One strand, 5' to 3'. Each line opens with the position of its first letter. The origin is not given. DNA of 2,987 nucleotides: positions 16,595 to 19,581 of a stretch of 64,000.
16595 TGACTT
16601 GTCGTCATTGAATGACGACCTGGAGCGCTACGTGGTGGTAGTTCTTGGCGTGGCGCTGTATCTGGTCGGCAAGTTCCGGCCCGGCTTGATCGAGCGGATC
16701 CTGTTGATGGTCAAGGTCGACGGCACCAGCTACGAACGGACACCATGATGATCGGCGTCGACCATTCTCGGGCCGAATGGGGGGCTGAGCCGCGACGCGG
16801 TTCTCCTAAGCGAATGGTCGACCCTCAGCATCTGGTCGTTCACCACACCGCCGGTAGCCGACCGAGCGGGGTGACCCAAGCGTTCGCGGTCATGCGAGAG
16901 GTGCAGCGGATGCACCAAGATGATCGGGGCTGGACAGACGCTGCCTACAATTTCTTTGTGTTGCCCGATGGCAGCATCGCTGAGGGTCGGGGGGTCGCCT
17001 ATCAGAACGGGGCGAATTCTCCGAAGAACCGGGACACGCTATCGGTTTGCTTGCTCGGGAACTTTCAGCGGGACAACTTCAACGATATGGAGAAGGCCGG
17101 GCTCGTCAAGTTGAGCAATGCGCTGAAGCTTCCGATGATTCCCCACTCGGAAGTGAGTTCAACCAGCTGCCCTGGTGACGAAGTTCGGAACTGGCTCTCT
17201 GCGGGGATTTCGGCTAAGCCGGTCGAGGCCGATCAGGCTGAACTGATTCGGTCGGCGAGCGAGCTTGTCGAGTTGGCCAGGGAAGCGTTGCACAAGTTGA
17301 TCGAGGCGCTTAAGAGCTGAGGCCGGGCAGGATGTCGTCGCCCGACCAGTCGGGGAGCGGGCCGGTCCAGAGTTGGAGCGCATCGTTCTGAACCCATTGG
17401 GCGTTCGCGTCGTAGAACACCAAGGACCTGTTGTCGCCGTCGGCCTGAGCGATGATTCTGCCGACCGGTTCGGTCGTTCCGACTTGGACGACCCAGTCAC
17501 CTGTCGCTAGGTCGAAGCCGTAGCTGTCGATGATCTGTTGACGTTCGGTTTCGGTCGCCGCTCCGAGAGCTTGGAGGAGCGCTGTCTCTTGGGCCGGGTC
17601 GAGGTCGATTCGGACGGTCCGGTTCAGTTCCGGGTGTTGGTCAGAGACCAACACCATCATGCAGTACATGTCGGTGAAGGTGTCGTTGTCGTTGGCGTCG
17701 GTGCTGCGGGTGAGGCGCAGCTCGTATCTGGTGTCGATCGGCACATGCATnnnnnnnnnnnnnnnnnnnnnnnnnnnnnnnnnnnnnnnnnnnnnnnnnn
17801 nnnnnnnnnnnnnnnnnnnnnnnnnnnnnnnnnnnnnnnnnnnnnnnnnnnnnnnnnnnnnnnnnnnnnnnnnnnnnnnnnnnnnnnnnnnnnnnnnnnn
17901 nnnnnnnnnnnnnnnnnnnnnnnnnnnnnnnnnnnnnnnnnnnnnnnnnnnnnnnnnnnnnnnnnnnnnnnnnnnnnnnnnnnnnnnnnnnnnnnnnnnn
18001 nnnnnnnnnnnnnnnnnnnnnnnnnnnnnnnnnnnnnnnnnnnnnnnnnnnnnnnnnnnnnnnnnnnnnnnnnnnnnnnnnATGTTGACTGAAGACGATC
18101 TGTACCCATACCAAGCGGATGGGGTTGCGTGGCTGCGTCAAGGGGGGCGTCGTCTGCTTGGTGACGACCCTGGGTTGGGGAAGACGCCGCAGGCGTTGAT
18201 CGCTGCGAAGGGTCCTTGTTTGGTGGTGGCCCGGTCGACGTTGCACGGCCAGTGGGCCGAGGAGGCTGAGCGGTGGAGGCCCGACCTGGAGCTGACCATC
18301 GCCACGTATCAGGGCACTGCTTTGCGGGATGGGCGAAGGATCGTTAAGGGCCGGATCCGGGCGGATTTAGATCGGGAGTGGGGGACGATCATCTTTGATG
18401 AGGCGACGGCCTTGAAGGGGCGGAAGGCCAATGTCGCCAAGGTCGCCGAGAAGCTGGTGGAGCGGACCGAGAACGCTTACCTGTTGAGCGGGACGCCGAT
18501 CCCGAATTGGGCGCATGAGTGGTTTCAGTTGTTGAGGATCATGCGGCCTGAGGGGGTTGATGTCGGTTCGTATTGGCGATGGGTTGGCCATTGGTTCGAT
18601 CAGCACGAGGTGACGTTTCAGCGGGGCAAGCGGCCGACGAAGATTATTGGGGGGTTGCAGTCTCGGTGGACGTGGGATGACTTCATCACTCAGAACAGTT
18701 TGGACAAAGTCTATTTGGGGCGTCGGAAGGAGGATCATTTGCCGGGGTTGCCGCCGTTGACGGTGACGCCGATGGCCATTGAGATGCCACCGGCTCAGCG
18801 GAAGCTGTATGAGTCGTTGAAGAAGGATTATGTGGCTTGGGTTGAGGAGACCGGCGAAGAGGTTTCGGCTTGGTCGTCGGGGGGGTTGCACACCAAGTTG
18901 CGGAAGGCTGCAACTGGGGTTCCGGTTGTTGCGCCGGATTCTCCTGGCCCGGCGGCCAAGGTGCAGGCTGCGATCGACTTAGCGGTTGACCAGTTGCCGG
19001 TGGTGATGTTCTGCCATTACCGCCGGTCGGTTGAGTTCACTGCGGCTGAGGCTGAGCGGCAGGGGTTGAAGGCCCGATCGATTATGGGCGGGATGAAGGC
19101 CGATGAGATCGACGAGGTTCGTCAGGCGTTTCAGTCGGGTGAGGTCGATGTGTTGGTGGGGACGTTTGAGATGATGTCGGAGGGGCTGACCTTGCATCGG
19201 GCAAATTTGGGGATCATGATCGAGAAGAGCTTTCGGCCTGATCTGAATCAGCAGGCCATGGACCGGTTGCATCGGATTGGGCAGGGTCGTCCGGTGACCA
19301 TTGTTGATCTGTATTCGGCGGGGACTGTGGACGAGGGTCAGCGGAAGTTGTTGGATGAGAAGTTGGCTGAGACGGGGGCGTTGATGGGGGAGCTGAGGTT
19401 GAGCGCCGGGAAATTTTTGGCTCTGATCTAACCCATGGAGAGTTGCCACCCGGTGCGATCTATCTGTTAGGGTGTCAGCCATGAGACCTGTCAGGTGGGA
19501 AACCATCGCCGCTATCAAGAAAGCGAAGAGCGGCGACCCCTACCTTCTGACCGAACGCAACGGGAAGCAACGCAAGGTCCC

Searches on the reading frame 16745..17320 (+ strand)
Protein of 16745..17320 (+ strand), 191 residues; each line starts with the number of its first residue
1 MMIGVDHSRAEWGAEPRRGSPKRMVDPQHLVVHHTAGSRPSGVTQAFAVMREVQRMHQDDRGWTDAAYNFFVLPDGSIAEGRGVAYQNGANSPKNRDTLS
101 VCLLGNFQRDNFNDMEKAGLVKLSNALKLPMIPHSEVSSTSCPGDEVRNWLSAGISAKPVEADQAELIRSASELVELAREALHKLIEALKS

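Call 62: find_homologous_proteins(query=window:16745-17320:+, max_evalue=1e-8)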
Query window:16745-17320:+ (191 aa): 2 proteins with E <= 1e-8 among 247 candidates.
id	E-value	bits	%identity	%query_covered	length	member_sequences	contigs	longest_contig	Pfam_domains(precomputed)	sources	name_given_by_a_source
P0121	7.3e-109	379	89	98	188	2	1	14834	PF01510.31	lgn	-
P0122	9.5e-53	196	50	94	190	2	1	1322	PF01510.31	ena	-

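Call 64: find_encoding_contigs(protein=P0121, flank=10000, max_places=3)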
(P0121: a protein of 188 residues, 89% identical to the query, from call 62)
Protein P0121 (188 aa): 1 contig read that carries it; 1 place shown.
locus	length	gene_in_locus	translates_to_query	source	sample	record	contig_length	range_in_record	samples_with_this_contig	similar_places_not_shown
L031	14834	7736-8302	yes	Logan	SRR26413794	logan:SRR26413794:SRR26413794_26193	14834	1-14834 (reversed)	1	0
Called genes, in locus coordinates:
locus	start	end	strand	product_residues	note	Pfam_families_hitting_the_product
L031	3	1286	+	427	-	?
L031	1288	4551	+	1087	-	-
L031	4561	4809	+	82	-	-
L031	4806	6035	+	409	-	-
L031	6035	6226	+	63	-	-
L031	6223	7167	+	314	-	-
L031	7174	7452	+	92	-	-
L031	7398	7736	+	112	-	-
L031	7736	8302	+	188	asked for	PF01510:Amidase_2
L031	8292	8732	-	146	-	-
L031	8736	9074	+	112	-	PF13443:HTH_26 (weak)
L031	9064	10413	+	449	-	PF00176:SNF2-rel_dom, PF00271:Helicase_C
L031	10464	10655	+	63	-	-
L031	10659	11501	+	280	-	PF12705:PDDEXK_1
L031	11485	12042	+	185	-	-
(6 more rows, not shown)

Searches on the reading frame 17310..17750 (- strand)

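Call 40: search_protein_families(library=pfam, max_evalue=0.05, proteins=[window:17310-17750:-])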
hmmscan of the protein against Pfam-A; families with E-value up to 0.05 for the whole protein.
window:17310-17750:- (146 aa): 1 family
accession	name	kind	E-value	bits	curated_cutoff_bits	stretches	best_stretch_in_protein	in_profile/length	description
PF10684.14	BDM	-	0.029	15.2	32.9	0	11-42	38-71/71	Putative biofilm-dependent modulation protein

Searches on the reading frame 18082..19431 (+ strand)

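Call 17: search_protein_families(library=phrogs, max_evalue=0.001, proteins=[window:18082-19431:+])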
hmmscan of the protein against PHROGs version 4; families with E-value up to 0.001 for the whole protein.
window:18082-19431:+ (449 aa): 6 families
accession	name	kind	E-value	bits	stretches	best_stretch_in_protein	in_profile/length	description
phrog_62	-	DNA, RNA and nucleotide metabolism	4.4e-86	290.7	1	6-438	696-1136/1881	DNA helicase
phrog_16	-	DNA, RNA and nucleotide metabolism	8.1e-17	61.7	2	4-146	270-423/986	DNA helicase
phrog_29996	-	unknown function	3.5e-13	49.4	2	342-427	1070-1156/1189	-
phrog_23807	-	unknown function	6.6e-06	25.1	1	306-415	531-649/1053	-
phrog_11801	-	other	7.9e-05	21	1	4-70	864-938/2269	DNA methyltransferase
phrog_11354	-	unknown function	0.00041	21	0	346-436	15-106/116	-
